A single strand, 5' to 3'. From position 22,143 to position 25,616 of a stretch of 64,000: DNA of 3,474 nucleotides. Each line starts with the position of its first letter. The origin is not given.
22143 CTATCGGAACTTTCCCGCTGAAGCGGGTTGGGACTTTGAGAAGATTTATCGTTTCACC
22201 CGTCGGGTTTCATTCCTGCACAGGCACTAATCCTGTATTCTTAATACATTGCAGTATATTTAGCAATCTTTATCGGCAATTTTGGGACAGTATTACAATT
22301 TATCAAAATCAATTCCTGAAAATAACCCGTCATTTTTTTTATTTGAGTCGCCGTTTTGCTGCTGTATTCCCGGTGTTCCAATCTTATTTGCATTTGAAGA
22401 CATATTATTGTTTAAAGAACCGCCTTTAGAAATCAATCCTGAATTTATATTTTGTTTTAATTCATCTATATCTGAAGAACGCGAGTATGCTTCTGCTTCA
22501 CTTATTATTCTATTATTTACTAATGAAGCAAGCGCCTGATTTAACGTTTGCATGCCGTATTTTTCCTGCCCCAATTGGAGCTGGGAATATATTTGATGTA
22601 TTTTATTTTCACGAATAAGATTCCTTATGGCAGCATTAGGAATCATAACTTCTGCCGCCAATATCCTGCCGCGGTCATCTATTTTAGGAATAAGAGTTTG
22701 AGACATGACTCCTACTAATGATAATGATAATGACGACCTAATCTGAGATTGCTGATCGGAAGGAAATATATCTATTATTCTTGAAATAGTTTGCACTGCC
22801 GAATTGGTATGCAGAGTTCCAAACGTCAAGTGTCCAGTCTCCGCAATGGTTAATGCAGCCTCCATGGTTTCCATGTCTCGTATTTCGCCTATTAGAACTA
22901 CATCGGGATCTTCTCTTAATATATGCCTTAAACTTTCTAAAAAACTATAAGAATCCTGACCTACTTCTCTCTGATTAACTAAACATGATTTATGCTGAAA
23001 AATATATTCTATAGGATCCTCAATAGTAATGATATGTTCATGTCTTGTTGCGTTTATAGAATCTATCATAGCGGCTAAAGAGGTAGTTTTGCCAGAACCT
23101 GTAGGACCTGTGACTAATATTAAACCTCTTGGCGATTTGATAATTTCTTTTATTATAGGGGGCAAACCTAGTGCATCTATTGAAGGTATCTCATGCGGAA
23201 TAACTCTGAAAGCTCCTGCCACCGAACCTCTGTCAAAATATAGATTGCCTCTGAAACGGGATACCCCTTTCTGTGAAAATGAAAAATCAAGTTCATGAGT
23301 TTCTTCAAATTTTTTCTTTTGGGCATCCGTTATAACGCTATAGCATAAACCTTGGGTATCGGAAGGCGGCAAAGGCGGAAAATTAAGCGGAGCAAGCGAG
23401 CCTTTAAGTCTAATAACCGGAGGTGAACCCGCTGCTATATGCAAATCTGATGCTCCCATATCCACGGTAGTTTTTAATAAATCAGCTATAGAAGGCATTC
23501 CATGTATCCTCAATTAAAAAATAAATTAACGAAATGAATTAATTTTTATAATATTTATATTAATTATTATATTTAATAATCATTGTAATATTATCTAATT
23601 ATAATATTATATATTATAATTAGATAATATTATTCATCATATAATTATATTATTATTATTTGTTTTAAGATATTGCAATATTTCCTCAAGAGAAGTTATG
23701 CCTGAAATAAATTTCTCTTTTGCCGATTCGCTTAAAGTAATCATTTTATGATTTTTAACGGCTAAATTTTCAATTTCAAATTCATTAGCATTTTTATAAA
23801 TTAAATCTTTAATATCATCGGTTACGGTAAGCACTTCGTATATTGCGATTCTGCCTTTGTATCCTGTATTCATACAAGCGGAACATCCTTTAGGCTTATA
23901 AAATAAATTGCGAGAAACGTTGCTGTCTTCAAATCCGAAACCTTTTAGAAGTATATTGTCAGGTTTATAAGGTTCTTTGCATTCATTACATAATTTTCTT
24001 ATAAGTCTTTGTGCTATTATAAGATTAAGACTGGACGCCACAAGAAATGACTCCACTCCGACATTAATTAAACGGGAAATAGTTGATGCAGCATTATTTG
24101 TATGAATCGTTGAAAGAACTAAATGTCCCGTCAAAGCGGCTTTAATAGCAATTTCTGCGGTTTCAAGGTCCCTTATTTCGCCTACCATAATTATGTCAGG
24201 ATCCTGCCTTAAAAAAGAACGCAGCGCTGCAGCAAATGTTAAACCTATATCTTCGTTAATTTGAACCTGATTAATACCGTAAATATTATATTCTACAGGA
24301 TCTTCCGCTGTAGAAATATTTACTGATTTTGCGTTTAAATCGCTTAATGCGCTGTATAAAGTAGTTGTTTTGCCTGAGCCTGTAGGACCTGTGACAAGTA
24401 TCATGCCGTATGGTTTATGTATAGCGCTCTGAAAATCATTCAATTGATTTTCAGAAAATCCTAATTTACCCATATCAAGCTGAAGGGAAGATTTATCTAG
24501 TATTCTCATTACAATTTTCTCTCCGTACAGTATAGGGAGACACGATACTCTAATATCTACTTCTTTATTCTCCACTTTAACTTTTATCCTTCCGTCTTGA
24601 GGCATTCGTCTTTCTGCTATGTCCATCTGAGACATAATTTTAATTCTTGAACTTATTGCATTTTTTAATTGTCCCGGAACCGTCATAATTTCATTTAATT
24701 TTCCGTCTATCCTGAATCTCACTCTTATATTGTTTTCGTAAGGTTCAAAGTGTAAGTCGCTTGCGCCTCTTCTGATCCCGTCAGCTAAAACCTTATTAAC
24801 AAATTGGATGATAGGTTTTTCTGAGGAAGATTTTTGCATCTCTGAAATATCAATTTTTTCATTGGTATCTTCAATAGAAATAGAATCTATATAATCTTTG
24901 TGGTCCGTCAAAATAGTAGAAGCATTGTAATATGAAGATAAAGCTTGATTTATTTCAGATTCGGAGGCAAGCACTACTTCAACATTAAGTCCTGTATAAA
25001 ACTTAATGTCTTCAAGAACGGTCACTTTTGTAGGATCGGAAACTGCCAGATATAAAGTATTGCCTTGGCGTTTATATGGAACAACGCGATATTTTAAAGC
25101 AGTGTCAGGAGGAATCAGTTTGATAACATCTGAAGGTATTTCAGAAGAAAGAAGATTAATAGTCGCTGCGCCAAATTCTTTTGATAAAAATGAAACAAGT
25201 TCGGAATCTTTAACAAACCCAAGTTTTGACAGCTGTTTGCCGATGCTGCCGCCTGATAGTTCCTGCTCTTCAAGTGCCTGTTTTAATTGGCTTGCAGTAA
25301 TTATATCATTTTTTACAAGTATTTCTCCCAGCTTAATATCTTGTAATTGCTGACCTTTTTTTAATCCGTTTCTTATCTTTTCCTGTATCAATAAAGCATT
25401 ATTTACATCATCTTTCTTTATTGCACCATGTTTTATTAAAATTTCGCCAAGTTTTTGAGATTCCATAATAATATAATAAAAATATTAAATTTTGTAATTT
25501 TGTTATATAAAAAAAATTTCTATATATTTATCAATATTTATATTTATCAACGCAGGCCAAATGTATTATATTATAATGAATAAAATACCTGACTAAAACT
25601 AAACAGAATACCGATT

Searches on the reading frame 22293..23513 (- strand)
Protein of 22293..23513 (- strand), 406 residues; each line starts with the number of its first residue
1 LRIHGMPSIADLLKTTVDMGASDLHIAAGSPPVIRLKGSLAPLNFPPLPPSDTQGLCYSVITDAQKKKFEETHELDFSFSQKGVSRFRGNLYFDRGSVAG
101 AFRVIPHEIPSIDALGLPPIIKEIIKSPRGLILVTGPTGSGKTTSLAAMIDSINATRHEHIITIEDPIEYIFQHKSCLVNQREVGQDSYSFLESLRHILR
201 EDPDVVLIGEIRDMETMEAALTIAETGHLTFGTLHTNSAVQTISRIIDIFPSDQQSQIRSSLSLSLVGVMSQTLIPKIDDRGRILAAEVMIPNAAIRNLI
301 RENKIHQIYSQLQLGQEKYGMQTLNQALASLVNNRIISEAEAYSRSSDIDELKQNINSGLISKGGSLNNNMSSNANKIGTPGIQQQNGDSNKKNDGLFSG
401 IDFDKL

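Call 4: search_protein_families(library=pfam, proteins=[window:22293-23513:-])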
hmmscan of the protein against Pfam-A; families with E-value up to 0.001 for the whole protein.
window:22293-23513:- (406 aa): 5 families
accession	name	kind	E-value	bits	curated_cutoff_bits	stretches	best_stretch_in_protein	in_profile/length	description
PF00437.27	T2SSE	-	3e-48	164.8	24.9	1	121-312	134-309/370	Type II/IV secretion system protein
PF13401.12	AAA_22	-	2.4e-05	25.1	27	1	127-167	3-42/130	AAA domain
PF13604.12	AAA_30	-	0.00022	21.4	27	1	121-155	10-44/191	AAA domain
PF25199.1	nSTAND_NTPase5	-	0.00084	19.6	34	0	126-174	38-86/145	Novel STAND NTPase 5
PF13173.12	AAA_14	-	0.00099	19.6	27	0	131-222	4-82/129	AAA domain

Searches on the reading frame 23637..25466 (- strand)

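Call 4: search_protein_families(library=pfam, proteins=[window:23637-25466:-])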
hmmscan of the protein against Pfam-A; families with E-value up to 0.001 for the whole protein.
window:23637-25466:- (609 aa): 4 families
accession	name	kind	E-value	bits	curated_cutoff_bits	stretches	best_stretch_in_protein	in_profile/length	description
PF00437.27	T2SSE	-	2.3e-147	490.9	24.9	1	214-597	3-369/370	Type II/IV secretion system protein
PF05157.20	MshEN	-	1.3e-21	76.8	23.1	1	99-182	2-86/90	MshEN domain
PF25199.1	nSTAND_NTPase5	-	0.00047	20.5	34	0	349-381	37-70/145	Novel STAND NTPase 5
PF13191.12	AAA_16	-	0.00078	20.4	32.6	0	341-393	8-63/167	AAA ATPase domain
